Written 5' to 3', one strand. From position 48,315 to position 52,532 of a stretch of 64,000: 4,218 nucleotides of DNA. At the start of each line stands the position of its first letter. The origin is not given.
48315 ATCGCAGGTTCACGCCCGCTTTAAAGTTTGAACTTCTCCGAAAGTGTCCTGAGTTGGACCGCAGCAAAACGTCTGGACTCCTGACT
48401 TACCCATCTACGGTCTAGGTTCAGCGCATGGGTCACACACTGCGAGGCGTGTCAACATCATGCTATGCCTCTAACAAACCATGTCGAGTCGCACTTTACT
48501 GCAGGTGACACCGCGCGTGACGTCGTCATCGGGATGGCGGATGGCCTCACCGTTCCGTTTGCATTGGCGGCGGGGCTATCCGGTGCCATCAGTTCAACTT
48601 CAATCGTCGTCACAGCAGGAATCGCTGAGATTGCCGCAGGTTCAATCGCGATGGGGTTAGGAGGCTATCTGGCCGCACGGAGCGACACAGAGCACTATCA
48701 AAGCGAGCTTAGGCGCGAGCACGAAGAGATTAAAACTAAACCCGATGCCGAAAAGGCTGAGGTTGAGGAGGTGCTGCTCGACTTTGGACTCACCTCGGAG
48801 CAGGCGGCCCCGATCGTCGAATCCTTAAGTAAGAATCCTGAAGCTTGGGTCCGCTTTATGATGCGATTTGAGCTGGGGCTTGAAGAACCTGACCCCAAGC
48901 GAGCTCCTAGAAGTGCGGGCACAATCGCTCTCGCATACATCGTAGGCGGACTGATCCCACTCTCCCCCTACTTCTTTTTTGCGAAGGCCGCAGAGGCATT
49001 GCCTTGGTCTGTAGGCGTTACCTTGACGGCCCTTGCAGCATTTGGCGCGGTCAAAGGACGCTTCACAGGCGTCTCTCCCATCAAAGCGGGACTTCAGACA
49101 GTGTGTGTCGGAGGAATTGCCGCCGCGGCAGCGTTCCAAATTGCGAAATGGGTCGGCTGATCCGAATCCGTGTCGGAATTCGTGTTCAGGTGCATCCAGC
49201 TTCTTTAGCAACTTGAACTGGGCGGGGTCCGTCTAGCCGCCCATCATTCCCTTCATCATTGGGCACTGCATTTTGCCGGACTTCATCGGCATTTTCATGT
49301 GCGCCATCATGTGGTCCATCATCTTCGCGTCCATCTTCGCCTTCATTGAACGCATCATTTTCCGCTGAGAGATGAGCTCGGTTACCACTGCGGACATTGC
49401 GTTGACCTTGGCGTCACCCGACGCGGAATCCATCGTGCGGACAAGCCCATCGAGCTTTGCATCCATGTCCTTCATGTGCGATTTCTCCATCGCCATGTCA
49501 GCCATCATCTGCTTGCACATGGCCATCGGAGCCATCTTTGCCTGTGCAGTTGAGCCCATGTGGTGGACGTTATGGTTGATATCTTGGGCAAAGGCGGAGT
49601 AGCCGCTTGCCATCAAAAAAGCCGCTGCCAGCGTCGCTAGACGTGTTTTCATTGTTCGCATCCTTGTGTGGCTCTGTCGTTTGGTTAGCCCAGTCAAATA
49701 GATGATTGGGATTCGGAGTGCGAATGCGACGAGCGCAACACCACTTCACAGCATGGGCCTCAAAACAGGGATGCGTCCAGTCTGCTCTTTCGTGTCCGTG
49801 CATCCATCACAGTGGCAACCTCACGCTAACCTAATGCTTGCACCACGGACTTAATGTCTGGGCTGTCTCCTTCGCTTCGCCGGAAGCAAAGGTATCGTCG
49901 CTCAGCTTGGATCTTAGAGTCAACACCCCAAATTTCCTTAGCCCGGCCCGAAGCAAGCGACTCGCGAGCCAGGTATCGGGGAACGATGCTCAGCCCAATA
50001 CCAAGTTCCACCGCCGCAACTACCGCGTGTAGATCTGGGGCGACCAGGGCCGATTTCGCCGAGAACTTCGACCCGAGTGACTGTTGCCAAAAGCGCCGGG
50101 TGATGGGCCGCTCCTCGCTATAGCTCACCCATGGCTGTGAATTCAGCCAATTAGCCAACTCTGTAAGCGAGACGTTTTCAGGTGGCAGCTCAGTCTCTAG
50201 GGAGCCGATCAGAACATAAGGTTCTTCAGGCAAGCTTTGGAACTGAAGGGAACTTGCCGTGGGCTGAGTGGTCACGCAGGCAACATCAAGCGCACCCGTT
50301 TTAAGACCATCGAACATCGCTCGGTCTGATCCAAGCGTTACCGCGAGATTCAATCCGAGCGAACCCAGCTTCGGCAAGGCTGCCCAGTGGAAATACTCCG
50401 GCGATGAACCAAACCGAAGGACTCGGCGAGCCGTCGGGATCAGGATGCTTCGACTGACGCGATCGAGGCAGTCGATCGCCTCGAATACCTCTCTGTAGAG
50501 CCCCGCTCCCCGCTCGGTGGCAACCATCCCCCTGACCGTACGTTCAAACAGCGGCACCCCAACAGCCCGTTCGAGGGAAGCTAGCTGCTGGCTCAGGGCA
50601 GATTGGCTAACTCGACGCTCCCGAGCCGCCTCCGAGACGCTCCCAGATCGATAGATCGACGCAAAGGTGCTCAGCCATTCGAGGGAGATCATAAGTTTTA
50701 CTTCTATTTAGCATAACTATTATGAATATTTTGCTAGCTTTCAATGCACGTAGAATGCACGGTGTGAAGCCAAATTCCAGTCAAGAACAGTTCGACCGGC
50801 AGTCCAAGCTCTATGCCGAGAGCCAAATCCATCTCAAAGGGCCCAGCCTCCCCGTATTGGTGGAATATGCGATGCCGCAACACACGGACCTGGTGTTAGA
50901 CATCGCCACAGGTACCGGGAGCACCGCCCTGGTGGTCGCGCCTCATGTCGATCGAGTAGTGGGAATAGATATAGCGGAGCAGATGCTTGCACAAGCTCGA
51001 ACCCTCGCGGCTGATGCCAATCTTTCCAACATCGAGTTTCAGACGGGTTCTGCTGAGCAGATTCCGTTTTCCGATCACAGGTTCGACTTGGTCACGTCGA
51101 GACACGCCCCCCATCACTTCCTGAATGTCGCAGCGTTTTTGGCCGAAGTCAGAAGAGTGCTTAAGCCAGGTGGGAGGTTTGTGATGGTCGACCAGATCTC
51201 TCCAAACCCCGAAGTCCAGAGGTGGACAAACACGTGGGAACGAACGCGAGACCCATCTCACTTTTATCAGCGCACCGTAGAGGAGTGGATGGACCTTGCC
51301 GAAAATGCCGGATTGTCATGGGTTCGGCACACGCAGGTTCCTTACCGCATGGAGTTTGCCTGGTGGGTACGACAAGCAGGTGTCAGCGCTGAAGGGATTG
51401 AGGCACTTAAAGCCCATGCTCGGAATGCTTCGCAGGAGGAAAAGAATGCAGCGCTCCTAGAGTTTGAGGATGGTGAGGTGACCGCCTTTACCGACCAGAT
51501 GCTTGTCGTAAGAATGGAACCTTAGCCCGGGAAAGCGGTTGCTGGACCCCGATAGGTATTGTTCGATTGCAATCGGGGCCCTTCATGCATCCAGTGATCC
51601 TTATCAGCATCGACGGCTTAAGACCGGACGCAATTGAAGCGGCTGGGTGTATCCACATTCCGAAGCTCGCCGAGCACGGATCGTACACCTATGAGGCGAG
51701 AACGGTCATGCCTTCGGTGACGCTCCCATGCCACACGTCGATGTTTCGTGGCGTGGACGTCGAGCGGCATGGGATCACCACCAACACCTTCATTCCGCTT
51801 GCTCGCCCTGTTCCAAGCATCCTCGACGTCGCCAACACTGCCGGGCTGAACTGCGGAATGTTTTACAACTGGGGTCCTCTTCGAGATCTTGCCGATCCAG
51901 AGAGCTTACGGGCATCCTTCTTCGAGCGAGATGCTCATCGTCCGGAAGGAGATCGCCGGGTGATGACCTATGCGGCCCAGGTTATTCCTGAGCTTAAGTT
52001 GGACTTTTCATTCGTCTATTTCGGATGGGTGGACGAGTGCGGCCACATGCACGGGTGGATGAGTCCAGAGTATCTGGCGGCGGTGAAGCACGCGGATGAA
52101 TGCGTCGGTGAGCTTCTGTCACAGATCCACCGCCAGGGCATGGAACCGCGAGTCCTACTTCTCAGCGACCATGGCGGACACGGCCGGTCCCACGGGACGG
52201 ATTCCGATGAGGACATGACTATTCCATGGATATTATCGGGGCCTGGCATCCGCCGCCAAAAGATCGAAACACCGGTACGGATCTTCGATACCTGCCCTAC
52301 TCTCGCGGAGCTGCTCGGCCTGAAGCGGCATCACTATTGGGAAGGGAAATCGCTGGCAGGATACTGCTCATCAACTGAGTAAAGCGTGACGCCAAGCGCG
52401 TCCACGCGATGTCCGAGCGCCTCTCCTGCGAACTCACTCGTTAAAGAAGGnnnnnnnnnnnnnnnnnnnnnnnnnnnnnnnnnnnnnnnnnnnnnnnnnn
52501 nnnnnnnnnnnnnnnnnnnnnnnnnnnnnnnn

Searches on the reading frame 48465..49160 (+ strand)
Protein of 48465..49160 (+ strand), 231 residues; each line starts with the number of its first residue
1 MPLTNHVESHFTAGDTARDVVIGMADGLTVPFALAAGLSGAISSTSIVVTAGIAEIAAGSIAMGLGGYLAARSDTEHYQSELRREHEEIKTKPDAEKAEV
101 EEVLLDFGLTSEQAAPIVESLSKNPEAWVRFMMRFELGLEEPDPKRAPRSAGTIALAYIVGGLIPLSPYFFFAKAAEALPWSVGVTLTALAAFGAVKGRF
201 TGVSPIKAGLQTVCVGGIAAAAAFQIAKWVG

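Call 3: search_protein_families(library=pfam, proteins=[window:48465-49160:+], max_evalue=0.01)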
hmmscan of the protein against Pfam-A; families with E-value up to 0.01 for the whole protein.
window:48465-49160:+ (231 aa): 1 family
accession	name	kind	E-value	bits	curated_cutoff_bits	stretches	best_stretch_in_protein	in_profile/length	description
PF01988.24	VIT1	-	3.6e-71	239.8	28.1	1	18-227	2-213/214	VIT family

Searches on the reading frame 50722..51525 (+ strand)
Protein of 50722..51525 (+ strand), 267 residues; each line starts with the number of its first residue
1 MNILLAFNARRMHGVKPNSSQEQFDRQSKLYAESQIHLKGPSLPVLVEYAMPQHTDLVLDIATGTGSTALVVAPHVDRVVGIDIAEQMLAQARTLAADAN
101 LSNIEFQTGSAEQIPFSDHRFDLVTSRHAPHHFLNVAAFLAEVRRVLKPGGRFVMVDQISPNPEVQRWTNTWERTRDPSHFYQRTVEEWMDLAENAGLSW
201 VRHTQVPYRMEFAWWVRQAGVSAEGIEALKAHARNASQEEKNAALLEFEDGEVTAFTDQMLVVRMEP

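Call 3: search_protein_families(library=pfam, proteins=[window:50722-51525:+], max_evalue=0.01)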
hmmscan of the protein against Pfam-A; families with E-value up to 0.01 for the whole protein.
window:50722-51525:+ (267 aa): 17 families
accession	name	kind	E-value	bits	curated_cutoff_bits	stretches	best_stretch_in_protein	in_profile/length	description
PF08241.18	Methyltransf_11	-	5.5e-27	94.7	21.2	1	59-155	1-95/95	Methyltransferase domain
PF13649.12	Methyltransf_25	-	8.9e-26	90.9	27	1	58-151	1-97/97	Methyltransferase domain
PF13847.12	Methyltransf_31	-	4e-24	85.4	27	1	58-196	7-144/145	Methyltransferase domain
PF01209.24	Ubie_methyltran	-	6.6e-18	65.4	20.1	1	52-160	45-156/233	ubiE/COQ5 methyltransferase family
PF13489.12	Methyltransf_23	-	8.3e-17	61.8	27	1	58-201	26-162/164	Methyltransferase domain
PF08242.18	Methyltransf_12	-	1.1e-16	61.7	30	1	59-153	1-98/98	Methyltransferase domain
PF05219.18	DREV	-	3.2e-07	30.2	26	1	51-211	91-246/265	DREV methyltransferase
PF05175.20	MTS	-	1.7e-05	25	23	1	46-158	23-141/170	Methyltransferase small domain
PF01555.25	N6_N4_Mtase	-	3.1e-05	24.5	26.7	0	54-92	181-219/221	DNA methylase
PF20922.3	Anamorsin_N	-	0.00013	22.1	27.1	1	111-162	39-94/163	Anamorsin, N-terminal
PF00891.24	Methyltransf_2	-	0.00029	20.7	22.3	1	45-197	54-208/210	O-methyltransferase domain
PF01135.25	PCMT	-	0.0003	21.1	20.3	1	46-112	65-134/210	Protein-L-isoaspartate(D-aspartate) O-methyltransferase (PCMT)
PF02353.26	CMAS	-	0.00087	19.1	27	1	54-159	62-168/273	Mycolic acid cyclopropane synthetase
PF06080.18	DUF938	-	0.0049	17.1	27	0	38-106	10-79/202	Protein of unknown function (DUF938)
PF13679.12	Methyltransf_32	-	0.0057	17.1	27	0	53-129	24-110/143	Methyltransferase domain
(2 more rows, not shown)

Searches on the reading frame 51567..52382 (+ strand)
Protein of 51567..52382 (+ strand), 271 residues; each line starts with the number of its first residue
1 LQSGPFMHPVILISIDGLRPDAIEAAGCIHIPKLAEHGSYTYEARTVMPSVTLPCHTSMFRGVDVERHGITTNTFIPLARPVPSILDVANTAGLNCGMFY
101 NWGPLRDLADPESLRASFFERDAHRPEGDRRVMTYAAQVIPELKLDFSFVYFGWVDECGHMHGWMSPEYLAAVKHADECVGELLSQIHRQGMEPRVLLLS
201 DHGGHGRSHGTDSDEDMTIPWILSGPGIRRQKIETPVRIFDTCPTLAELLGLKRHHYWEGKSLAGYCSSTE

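Call 3: search_protein_families(library=pfam, proteins=[window:51567-52382:+], max_evalue=0.01)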
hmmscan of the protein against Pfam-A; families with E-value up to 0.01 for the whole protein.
window:51567-52382:+ (271 aa): 3 families
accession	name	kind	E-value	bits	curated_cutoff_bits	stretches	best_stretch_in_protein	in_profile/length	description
PF01663.27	Phosphodiest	-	1.4e-29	104.3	23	1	10-203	1-220/342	Type I phosphodiesterase / nucleotide pyrophosphatase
PF00884.28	Sulfatase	-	1.8e-13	50.9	25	1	167-251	204-300/301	Sulfatase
PF01676.23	Metalloenzyme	-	5.8e-08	33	24.3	1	129-252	131-250/252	Metalloenzyme superfamily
